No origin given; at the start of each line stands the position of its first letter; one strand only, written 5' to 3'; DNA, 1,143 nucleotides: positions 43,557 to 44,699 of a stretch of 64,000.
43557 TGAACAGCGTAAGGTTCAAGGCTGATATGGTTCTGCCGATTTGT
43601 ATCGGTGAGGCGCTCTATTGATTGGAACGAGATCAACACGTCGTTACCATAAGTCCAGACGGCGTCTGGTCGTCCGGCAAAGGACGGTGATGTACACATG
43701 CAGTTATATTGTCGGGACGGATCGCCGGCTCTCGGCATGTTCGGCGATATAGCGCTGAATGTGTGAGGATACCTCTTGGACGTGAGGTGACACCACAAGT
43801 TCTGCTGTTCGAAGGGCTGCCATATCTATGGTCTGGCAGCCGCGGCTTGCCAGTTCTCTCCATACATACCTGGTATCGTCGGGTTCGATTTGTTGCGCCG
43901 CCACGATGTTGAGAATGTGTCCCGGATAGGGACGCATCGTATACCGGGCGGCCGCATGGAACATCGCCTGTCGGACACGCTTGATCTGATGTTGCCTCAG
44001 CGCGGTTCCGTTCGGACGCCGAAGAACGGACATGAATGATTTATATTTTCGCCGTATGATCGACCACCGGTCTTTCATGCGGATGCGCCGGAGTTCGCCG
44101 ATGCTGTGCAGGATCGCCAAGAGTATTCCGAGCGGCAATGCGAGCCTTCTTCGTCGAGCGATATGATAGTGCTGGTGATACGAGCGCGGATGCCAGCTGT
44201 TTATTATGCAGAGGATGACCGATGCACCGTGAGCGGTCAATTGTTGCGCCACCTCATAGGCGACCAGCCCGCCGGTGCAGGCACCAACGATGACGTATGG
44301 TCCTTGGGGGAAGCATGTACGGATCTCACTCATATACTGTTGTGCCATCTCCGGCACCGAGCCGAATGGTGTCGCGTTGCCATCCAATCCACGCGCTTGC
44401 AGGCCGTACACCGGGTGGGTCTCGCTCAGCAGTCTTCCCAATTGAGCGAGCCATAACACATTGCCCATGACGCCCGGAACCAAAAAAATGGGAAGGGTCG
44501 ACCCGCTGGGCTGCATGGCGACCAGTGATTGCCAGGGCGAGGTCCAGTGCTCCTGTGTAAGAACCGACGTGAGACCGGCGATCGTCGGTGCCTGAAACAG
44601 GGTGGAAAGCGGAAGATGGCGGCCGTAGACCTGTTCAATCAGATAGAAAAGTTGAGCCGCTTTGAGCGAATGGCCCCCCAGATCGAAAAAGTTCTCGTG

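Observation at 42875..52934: Orphan FAAL-initiated bimodular NRPS plus dedicated PPTase: predicted N-acyl dipeptide (acyl-X-Gly)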

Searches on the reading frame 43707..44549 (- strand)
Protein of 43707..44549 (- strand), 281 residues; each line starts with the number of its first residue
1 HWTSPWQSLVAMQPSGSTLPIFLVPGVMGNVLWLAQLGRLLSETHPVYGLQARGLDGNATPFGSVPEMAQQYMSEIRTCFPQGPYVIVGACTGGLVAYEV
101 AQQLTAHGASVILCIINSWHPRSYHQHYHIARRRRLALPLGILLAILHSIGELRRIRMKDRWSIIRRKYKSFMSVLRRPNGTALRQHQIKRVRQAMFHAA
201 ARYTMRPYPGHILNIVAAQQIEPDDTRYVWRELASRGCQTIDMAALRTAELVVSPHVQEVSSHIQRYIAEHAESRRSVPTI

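Call 40: find_homologous_proteins(query=window:43707-44549:-, max_evalue=0.00001)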
Query seq(281 aa) (281 aa): 140 proteins with E <= 0.00001 among 3445 candidates; the best 120 are listed.
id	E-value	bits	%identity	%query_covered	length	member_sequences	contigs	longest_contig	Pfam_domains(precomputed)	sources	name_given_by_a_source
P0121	3.6e-153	527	94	88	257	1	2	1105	PF12697.14,PF00975.27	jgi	jgi:thioesterase domain-containing protein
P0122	1.1e-133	463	74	98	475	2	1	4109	PF00550.32,PF12697.14,PF13193.13,PF00975.27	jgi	-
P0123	2.9e-128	445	74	94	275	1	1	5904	PF12697.14,PF00975.27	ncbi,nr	ncbi:MAG TPA: alpha/beta fold hydrolase, partial [Nitrospira sp.]|nr:alpha/beta fold hydrolase [Nitr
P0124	2.2e-120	419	74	88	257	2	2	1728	PF00975.27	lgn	-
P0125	1.7e-101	357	60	95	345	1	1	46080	PF00550.32,PF12697.14,PF00975.27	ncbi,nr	ncbi:MAG: hypothetical protein HP496_16210, partial [Nitrospira sp.]|nr:hypothetical protein [Nitros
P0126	2.0e-101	357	60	98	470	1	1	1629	PF00550.32,PF12697.14,PF13193.13,PF00975.27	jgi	jgi:thioesterase domain-containing protein/acyl carrier protein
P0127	3.0e-91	324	56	96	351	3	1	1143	PF00550.32,PF12697.14,PF00975.27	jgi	jgi:thioesterase domain-containing protein/acyl carrier protein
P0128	1.1e-90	322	56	99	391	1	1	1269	PF00550.32,PF12697.14,PF00975.27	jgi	jgi:acyl carrier protein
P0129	1.4e-89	318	56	98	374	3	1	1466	PF00550.32,PF12697.14,PF00975.27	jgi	jgi:thioesterase domain-containing protein/acyl carrier protein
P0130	5.6e-88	313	57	95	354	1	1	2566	PF00550.32,PF12697.14,PF00975.27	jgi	jgi:thioesterase domain-containing protein/acyl carrier protein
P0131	2.3e-86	308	57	96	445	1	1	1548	PF00550.32,PF12697.14,PF13193.13,PF00561.27,PF00975.27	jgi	jgi:thioesterase domain-containing protein/acyl carrier protein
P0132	1.5e-85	305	55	95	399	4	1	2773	PF00550.32,PF12697.14,PF00975.27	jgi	jgi:acyl carrier protein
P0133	1.5e-85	305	69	72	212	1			PF00975.27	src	-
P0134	8.2e-84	299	56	89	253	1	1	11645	PF12697.14,PF00975.27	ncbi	-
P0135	2.5e-81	291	53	96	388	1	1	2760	PF00550.32,PF12697.14,PF00975.27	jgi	jgi:thioesterase domain-containing protein/acyl carrier protein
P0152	4.5e-74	267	54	84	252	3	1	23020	PF12697.14,PF00975.27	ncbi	-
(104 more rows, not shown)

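Call 44: find_encoding_contigs(protein=P0125, flank=10000, max_places=2)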
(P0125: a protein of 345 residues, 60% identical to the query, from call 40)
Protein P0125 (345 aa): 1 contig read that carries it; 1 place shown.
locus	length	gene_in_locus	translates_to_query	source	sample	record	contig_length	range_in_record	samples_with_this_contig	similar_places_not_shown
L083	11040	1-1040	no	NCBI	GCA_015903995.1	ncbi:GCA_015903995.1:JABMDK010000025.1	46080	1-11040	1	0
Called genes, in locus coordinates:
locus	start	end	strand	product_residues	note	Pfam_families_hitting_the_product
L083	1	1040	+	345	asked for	PF00550:PP-binding, PF00975:Thioesterase, PF12697:Abhydrolase_6 (weak)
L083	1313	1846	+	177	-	PF22624:AASDHPPT_N (weak), PF01648:ACPS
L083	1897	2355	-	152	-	PF02566:OsmC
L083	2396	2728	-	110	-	PF02635:DsrE (weak)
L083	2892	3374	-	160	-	PF01988:VIT1 (faint)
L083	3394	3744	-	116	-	PF00034:Cytochrom_C, PF13442:Cytochrome_CBB3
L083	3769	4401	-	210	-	PF03886:ABC_trans_aux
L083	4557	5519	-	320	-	PF02470:MlaD, PF11887:Mce4_CUP1 (faint)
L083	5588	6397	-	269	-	PF00005:ABC_tran, PF13304:AAA_21 (weak)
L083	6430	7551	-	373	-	PF01740:STAS (weak), PF13466:STAS_2 (weak), PF02405:MlaE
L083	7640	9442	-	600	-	PF06480:FtsH_ext, PF00004:AAA, PF17862:AAA_lid_3, PF01434:Peptidase_M41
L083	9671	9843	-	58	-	PF01850:PIN (weak)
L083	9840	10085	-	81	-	PF04014:MazE_antitoxin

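Call 45: find_encoding_contigs(protein=P0152, flank=10000, max_places=2)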
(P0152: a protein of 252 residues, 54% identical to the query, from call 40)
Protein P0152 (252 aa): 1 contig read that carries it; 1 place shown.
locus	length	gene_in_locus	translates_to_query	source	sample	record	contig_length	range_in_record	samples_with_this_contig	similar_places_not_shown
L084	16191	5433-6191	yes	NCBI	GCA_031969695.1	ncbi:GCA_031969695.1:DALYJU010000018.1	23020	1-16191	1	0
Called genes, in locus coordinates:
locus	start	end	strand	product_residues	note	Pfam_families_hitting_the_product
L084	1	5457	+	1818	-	?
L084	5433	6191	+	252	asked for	PF00975:Thioesterase, PF12697:Abhydrolase_6 (weak)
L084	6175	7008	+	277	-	PF22624:AASDHPPT_N, PF01648:ACPS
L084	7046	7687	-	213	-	PF03886:ABC_trans_aux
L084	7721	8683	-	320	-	PF02470:MlaD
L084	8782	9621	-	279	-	-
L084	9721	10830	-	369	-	PF02405:MlaE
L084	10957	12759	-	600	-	PF06480:FtsH_ext, PF06068:TIP49 (faint), PF00004:AAA, PF17862:AAA_lid_3, PF01434:Peptidase_M41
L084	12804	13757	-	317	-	PF06727:DUF1207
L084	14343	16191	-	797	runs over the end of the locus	PF09364:XFP_N, PF03894:XFP, PF09363:XFP_C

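Call 46: find_encoding_contigs(protein=P0123, flank=10000, max_places=2)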
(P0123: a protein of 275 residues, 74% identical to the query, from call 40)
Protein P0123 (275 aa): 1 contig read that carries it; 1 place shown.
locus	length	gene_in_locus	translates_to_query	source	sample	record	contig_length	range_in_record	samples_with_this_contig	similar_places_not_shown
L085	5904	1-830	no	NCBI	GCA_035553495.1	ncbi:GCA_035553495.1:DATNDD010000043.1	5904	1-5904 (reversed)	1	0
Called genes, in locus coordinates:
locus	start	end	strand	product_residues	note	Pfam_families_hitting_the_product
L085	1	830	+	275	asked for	PF00975:Thioesterase, PF12697:Abhydrolase_6 (weak)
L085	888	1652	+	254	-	PF22624:AASDHPPT_N, PF01648:ACPS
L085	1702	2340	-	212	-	PF03886:ABC_trans_aux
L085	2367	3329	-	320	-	PF02470:MlaD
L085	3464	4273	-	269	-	PF00005:ABC_tran, PF13304:AAA_21 (faint)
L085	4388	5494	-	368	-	PF02405:MlaE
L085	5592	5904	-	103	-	PF01434:Peptidase_M41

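Call 52: predict_structure(alignment_id=A1)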
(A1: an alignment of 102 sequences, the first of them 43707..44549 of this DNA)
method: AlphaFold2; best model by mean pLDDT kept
length: 281 residues; sequences in the alignment: 102
mean_pLDDT: 92.1   pTM: 0.87
mean pLDDT of the five models: 92.1, 92.0, 91.4, 91.0, 89.9
residues with pLDDT >= 90: 207; 70-90: 66; 50-70: 4; < 50: 4
segments of 3 or more residues with pLDDT < 50: 1-4
pLDDT, mean of each block of 10 residues (from residue 1): 64 90 96 97 97 94 97 96 96 98 97 98 90 84 89 89 90 81 91 96 97 94 90 97 95 98 98 82 61
secondary structure, 60 per line:
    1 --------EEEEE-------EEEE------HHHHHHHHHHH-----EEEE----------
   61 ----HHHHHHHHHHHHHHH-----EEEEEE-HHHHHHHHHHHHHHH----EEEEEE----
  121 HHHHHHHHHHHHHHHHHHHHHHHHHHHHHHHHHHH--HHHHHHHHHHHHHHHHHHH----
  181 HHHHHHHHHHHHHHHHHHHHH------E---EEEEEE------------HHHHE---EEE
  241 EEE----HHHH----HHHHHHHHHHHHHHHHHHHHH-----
elements in order: E9-13 E21-24 H31-41 E47-50 H65-79 E85-90 H92-106 E111-116 H121-155 H158-176 H181-201 E212-217 H230-233 E238-243 H248-251 H256-276

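Call 55: fold_search(model_id=the predicted structure, library=pdb)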
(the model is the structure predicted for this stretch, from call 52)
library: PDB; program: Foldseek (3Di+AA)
matches with E <= 10: 1661; with E <= 0.001: 804
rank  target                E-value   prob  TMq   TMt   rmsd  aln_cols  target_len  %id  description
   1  7crn_C                2.8e-15  1.00  0.65  0.69  11.6       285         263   21  The Functional Characterization and Crystal Structure of the Bifunctional Thioesterase Catalyzing Epimerization and Cy (released 2021-08-18)
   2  7crn_A                3.2e-15  1.00  0.63  0.67  12.0       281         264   21  The Functional Characterization and Crystal Structure of the Bifunctional Thioesterase Catalyzing Epimerization and Cy (released 2021-08-18)
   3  7dxo_A                3.4e-15  1.00  0.64  0.68  11.9       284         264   20  The mutant of bifunctional thioesterase catalyzing epimerization and cyclization (released 2022-01-26)
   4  9f7b                  4.9e-14  1.00  0.63  0.61  11.6       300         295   19  Thioesterase domain (GbnD6 TE domain) from the gladiolin PKS (released 2025-05-14)
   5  7r0x                  6.6e-14  1.00  0.61  0.57  10.9       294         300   18  Structure of the branching thioesterase from oocydin biosynthesis (released 2022-08-10)
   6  4zxh                  1.2e-13  1.00  0.67  0.15   9.2       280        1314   20  Crystal Structure of holo-AB3403 a four domain nonribosomal peptide synthetase from Acinetobacter Baumanii (released 2015-12-30)
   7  6ecf_C                6.7e-13  1.00  0.60  0.67   9.3       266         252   20  Vlm2 thioesterase domain with genetically encoded 2,3-diaminopropionic acid bound with a dodecadepsipeptide, space gro (released 2018-12-12)
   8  7mhe                  1.3e-12  1.00  0.64  0.65   9.5       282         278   20  Thioesterase Domain of Human Fatty Acid Synthase (FASN-TE) binding a competitive inhibitor SBP-7957 (released 2022-04-20)
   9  6ojc                  1.5e-12  1.00  0.60  0.75   7.8       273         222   20  A high-resolution crystal structure of NocB thioesterase domain from Nocardicin cluster (released 2019-09-11)
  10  6ece_A                2.9e-12  1.00  0.60  0.65   8.4       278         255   19  Vlm2 thioesterase domain with genetically encoded 2,3-diaminopropionic acid bound with a dodecadepsipeptide, space gro (released 2018-12-12)
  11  4z49_B                3.5e-12  1.00  0.61  0.61   8.6       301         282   20  Homo Sapiens Fatty Acid Synthetase, Thioesterase Domain at 1.7 Angstroms Resolution (released 2016-03-16)
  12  5v3x_A                3.9e-12  1.00  0.63  0.66   9.7       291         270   20  Crystal Structure of Mtb Pks13 Thioesterase domain in complex with inhibitor TAM1 (released 2017-07-05)
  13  2px6_A                3.9e-12  1.00  0.60  0.67   8.1       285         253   20  Crystal structure of the thioesterase domain of human fatty acid synthase inhibited by Orlistat (released 2007-07-10)
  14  7mhd                  4.4e-12  1.00  0.64  0.64   9.3       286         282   21  Thioesterase Domain of Human Fatty Acid Synthase (FASN-TE) binding a competitive inhibitor SBP-7635 (released 2022-04-20)
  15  6ojd_D                5.0e-12  1.00  0.60  0.75   7.9       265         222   22  A high-resolution crystal structure of covalent complex of NocB thioesterase domain with fluorophosphonate nocardicin  (released 2019-09-11)
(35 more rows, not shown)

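Call 80: find_encoding_contigs(protein=P0121, flank=2000, max_places=2)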
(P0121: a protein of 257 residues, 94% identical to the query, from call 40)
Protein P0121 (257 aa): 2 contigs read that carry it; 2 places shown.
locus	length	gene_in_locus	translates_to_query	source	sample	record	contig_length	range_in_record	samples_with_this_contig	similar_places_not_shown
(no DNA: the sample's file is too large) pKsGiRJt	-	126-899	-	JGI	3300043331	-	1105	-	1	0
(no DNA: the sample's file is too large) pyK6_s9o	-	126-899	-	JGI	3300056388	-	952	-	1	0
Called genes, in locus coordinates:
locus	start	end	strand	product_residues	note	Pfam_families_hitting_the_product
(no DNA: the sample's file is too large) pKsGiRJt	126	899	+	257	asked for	PF00975:Thioesterase, PF12697:Abhydrolase_6 (weak)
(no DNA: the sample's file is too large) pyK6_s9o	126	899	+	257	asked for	PF00975:Thioesterase, PF12697:Abhydrolase_6 (weak)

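Call 84: search_solved_structures(query=A1, max_evalue=0.00001, show_alignments=4)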
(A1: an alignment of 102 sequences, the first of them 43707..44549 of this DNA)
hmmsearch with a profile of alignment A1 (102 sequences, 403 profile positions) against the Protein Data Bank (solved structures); distinct sequences matched with E-value up to 0.00001: 118 (the best 60 are shown).
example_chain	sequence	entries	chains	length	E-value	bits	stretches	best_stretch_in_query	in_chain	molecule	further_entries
4zxh_A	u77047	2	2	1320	2.5e-86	293.9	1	2-385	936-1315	ABBFA_003403 | Tyrocidine synthetase 3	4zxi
6mfz_A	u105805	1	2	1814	1e-60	209.5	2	2-118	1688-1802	Linear gramicidin synthase subunit A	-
9meh_A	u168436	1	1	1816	1.4e-60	209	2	2-118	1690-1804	Linear gramicidin synthase subunit A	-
9be3_A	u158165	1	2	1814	1.4e-60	209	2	2-118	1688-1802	Linear gramicidin synthase subunit A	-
9be4_A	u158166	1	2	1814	2.3e-59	205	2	2-118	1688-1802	Linear gramicidin synthase subunit A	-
9lcq_A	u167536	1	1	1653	1.4e-51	179.4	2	2-115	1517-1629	PvdL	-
9lcp_A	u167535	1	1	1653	1.4e-51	179.4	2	2-115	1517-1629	PvdL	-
9lco_A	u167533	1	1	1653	2.2e-50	175.5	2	2-115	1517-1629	PvdL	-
5ja1_A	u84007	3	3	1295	5.6e-49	170.9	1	2-248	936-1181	Enterobactin synthase component F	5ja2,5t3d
2vsq_A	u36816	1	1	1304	6.9e-49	170.6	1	2-248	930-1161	SURFACTIN SYNTHETASE SUBUNIT 3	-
7crn_A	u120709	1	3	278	6e-46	160.9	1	122-387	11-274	Non-ribosomal peptide synthetase 4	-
7dxo_A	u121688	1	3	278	2.7e-45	158.7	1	122-387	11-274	Non-ribosomal peptide synthetase 4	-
2roq_A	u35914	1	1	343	3.7e-41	145.1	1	40-248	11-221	Enterobactin synthetase component F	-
3tej_A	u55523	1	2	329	2.4e-40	142.4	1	42-248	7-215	Enterobactin synthase component F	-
9bfd_B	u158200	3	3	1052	4.8e-38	134.9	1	2-118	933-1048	Tyrocidine synthase 2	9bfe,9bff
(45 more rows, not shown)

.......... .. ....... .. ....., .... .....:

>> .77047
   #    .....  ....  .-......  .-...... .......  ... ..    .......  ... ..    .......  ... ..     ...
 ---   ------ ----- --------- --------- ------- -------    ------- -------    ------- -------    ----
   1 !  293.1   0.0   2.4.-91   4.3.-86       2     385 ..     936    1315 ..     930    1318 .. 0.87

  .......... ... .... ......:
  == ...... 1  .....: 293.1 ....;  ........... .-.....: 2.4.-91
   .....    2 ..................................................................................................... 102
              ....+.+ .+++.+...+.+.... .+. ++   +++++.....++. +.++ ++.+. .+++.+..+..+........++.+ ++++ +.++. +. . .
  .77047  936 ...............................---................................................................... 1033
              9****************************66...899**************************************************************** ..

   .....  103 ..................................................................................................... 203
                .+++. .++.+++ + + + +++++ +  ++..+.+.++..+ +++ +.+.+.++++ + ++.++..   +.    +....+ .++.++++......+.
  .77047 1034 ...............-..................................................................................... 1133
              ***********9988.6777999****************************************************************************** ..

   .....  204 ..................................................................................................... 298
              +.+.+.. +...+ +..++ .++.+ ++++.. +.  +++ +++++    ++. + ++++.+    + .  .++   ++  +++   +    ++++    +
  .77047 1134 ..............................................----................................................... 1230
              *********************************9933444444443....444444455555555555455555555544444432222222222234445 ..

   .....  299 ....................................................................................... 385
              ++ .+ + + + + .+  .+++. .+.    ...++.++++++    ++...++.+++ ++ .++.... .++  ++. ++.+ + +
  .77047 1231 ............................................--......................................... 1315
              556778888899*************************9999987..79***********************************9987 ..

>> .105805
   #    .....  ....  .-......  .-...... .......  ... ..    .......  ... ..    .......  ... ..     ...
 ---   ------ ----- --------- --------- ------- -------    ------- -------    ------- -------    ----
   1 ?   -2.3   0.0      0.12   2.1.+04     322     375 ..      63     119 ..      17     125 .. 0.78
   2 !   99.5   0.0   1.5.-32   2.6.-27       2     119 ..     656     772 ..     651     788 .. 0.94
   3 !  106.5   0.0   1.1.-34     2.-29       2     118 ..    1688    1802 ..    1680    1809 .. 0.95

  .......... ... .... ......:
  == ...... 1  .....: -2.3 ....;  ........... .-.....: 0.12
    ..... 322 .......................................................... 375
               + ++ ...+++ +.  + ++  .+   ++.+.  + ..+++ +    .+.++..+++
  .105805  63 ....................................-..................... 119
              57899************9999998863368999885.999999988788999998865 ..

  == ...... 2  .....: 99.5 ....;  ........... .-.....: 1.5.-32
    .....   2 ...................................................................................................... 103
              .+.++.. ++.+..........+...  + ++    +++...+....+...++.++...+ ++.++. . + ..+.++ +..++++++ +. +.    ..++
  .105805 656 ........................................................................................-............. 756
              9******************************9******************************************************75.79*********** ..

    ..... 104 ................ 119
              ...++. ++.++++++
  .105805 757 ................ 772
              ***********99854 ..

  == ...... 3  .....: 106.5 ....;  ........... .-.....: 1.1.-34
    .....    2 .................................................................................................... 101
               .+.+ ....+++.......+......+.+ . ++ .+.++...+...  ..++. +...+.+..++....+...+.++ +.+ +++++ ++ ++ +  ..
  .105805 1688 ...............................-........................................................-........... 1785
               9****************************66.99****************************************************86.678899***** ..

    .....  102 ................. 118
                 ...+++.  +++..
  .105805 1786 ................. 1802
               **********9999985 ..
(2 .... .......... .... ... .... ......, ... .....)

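Call 85: search_protein_representatives(protein=window:43707-44549:-)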
Query: 281 residues. Proteins with E-value up to 0.001 (for the whole library): 28538; up to 1e-10: 13209; up to 1e-30: 140. The best 150 are listed.
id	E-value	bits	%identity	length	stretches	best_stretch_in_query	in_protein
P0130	1.8e-88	313.0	57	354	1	4-271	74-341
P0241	3.2e-88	312.1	56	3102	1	2-274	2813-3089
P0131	7.2e-87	307.7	59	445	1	3-272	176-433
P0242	3.5e-74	266.1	51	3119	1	2-273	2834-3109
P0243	2.2e-56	207.7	50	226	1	68-273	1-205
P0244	6.8e-55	202.8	48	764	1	1-267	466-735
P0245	4.7e-53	196.8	41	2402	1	1-271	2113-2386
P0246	1.2e-52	195.5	42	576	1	1-276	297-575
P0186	1.7e-52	194.9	58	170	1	115-272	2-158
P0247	8.5e-52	192.7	38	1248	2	5-213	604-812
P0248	1.9e-51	191.6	43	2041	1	1-270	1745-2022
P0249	1.9e-51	191.5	35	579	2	2-265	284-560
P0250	4.4e-50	187.1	35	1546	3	5-132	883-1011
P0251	9.0e-50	186.0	38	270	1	23-270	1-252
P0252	9.9e-50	185.9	41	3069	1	2-270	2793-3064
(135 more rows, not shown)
